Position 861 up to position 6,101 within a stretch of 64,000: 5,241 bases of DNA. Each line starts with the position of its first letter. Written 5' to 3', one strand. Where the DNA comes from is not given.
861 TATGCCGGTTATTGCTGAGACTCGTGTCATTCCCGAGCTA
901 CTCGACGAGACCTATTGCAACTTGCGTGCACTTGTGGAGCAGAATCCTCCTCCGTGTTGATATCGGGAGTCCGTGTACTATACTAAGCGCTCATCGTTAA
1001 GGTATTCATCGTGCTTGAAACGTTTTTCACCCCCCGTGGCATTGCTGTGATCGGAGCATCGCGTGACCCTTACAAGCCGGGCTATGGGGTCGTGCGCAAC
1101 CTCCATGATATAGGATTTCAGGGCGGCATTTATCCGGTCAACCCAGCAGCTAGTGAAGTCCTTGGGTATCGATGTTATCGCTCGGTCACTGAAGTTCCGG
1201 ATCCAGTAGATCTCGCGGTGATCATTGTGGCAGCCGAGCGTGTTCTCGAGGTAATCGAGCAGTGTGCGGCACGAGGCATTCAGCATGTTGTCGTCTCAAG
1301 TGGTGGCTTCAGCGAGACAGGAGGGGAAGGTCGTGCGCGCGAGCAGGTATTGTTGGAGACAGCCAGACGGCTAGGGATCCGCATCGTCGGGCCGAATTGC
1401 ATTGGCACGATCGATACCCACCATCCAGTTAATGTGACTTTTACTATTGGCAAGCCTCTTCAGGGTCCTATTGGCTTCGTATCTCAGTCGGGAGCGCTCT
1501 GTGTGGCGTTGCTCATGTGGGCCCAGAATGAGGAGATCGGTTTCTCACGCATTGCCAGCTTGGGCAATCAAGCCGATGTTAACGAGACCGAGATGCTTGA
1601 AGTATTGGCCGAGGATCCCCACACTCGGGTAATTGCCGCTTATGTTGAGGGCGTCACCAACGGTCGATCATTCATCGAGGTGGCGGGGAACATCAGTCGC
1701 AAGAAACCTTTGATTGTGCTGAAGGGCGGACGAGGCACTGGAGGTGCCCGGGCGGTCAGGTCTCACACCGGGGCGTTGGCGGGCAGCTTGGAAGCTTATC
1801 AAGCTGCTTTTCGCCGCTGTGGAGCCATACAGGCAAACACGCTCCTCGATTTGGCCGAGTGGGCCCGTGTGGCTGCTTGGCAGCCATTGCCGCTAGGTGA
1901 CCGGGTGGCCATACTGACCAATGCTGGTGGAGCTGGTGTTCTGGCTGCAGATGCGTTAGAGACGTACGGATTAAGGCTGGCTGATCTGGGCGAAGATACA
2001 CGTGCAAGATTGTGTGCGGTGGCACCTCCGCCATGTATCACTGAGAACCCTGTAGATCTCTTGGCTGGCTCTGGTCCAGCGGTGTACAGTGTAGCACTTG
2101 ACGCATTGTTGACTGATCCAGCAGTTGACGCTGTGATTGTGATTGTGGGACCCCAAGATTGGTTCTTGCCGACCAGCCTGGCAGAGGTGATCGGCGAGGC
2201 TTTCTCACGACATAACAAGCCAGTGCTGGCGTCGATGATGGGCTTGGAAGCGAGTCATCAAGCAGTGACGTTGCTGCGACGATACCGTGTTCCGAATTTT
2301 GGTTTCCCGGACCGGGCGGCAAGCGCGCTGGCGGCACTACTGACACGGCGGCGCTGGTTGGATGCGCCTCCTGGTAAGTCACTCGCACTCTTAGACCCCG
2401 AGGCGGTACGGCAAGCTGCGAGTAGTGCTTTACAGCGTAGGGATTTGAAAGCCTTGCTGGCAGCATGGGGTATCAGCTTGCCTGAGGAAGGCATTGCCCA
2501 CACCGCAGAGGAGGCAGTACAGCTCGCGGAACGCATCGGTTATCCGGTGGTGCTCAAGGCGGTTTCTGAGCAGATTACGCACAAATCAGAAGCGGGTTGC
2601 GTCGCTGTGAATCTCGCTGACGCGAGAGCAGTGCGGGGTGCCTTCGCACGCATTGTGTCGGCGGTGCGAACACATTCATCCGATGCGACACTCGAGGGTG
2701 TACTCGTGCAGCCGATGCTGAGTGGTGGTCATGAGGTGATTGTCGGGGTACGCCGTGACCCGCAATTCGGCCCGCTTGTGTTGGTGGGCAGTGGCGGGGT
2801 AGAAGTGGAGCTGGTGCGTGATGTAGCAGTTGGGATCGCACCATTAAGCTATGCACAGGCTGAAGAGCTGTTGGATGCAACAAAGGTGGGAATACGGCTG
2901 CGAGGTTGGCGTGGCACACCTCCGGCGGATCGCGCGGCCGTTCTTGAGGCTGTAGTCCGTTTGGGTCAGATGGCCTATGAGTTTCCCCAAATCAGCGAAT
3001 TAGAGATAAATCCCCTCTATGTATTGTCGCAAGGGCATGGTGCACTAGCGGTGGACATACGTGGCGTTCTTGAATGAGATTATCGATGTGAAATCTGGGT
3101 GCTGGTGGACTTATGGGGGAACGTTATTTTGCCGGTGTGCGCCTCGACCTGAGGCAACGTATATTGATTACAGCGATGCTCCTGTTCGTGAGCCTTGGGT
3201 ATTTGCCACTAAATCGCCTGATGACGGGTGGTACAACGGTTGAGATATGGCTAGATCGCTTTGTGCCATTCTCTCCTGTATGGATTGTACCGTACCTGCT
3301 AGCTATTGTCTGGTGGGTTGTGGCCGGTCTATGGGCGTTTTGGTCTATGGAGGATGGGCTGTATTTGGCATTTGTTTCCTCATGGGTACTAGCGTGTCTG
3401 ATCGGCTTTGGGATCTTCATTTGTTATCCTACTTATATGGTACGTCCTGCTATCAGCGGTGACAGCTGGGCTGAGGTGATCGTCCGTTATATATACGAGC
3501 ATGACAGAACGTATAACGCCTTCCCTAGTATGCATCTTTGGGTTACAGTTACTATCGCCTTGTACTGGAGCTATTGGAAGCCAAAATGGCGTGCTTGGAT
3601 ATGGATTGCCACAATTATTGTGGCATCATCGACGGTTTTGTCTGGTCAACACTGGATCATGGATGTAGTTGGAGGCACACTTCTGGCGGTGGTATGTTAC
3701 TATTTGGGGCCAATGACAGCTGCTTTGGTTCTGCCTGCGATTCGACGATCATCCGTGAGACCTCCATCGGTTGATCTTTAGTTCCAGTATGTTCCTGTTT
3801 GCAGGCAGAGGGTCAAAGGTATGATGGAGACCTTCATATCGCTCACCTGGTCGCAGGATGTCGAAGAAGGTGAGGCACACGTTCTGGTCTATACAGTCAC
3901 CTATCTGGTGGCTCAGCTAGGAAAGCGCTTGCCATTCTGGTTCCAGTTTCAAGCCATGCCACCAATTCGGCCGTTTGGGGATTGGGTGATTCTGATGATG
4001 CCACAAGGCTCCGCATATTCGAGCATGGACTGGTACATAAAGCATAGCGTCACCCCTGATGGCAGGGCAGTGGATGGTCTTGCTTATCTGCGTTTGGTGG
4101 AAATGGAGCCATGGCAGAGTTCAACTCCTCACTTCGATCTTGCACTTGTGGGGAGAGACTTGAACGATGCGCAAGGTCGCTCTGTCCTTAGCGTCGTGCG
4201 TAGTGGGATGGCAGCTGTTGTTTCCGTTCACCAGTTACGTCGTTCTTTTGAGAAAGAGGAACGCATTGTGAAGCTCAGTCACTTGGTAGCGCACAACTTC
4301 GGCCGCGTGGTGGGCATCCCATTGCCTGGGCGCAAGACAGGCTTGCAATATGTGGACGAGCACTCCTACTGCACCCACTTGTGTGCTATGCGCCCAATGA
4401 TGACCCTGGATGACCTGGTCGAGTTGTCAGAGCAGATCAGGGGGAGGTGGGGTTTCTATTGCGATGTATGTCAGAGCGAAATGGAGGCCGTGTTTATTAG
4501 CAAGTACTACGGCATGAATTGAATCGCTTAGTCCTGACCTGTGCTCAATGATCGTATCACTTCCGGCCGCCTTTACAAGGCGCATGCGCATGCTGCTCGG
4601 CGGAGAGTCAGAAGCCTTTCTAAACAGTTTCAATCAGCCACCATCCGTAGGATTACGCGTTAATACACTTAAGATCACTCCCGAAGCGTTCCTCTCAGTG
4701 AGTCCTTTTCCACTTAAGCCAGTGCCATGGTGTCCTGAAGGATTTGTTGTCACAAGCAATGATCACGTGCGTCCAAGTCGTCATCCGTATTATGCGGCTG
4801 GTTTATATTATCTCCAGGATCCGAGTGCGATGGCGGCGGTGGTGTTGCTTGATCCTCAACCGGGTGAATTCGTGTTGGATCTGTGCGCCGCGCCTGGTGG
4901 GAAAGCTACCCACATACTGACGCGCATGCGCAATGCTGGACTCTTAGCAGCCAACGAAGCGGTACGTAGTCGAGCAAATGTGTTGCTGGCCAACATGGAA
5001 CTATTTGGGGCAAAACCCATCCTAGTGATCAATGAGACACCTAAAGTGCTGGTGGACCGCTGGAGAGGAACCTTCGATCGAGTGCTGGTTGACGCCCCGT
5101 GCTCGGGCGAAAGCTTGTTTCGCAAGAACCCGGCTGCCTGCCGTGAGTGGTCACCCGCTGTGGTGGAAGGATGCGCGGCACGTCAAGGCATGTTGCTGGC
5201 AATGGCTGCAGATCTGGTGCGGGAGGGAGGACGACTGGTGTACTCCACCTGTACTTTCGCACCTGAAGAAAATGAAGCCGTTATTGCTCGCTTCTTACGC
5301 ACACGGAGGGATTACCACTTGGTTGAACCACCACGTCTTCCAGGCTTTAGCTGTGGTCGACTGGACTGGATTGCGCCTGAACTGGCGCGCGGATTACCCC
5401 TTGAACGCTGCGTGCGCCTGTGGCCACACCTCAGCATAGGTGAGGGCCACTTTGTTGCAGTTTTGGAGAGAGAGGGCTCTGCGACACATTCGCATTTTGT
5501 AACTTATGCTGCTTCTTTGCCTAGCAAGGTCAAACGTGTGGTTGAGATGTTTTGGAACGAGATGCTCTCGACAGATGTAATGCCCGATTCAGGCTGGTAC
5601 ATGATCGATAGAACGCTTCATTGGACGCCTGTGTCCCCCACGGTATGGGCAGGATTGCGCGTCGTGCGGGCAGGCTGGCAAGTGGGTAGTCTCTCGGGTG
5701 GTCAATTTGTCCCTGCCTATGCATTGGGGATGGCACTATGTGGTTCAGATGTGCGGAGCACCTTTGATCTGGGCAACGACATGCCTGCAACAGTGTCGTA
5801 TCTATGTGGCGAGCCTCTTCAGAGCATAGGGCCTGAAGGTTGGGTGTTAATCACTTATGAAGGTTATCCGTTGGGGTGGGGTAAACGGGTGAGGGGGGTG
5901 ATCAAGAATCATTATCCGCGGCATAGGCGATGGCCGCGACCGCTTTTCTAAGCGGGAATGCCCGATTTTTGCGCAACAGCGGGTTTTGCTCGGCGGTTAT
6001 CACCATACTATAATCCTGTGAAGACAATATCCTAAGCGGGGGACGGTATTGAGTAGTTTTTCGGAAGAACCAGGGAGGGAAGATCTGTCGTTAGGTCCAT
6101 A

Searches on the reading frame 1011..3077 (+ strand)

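Call 16: search_protein_families(library=pfam, proteins=[window:1011-3077:+], max_evalue=0.001)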
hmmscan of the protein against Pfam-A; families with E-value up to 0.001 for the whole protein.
window:1011-3077:+ (688 aa): 5 families
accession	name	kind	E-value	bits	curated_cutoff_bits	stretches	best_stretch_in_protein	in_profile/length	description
PF13549.11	ATP-grasp_5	-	4.7e-75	252.2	27.6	1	466-684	2-218/221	ATP-grasp domain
PF13607.11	Succ_CoA_lig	-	7.8e-50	168.7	27.4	1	151-287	1-137/138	Succinyl-CoA ligase like flavodoxin domain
PF13380.12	CoA_binding_2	-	1.7e-28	99.8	22.8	1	10-133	2-113/116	CoA binding domain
PF19045.5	Ligase_CoA_2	-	1.3e-15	58.2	23.7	1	299-449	1-154/162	Ligase-CoA domain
PF02629.25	CoA_binding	-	4.1e-11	43.9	22.3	1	10-96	5-94/97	CoA binding domain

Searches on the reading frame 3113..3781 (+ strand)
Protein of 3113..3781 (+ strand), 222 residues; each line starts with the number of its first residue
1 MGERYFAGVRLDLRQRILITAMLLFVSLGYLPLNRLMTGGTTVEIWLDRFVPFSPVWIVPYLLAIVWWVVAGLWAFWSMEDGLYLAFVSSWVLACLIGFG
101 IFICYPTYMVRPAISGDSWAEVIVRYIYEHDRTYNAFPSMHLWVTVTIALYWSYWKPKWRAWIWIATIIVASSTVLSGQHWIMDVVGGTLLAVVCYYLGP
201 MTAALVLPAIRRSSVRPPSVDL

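Call 16: search_protein_families(library=pfam, proteins=[window:3113-3781:+], max_evalue=0.001)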
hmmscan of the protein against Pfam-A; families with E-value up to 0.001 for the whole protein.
window:3113-3781:+ (222 aa): 3 families
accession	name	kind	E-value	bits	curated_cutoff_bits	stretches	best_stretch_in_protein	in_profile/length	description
PF14378.12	PAP2_3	-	7.7e-12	45.8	27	1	61-198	36-190/190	PAP2 superfamily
PF01569.27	PAP2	-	3.4e-09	37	27.2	1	127-197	43-119/130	PAP2 superfamily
PF14360.12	PAP2_C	-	0.00016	22.6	27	1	141-198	10-71/74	PAP2 superfamily C-terminal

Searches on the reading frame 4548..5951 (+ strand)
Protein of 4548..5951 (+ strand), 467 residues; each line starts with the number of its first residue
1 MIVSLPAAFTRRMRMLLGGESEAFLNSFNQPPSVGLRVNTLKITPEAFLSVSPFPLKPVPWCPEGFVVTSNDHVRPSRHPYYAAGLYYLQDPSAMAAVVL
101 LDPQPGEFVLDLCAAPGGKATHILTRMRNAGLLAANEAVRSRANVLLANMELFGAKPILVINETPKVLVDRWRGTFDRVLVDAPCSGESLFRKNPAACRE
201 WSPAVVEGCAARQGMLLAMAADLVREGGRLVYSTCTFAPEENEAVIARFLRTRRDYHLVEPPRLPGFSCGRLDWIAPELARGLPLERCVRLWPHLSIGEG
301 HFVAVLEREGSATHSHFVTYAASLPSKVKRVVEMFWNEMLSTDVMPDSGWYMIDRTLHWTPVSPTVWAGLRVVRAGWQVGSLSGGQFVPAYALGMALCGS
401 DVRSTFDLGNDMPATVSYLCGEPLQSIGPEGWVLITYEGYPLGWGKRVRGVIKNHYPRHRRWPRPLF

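Call 16: search_protein_families(library=pfam, proteins=[window:4548-5951:+], max_evalue=0.001)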
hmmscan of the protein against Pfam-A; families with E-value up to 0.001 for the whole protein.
window:4548-5951:+ (467 aa): 5 families
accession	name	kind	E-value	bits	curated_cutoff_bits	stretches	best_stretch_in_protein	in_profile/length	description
PF01189.24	Methyltr_RsmB-F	-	1e-45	156.3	27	1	99-306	2-198/199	16S rRNA methyltransferase RsmB/F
PF17125.10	Methyltr_RsmF_N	-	9.5e-30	103.3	34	1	5-92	1-86/86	N-terminal domain of 16S rRNA methyltransferase RsmF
PF13636.12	Methyltranf_PUA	-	4.4e-19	68.7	27.6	1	416-462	2-49/49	RNA-binding PUA-like domain of methyltransferase RsmF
PF17126.11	RsmF_methylt_CI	-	6.3e-09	36.2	27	1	335-397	2-61/61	RsmF rRNA methyltransferase first C-terminal domain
PF22458.1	RsmF-B_ferredox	-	1.7e-05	25.3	27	1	6-70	2-69/74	Methyltr_RsmF/B-like, ferredoxin-like domain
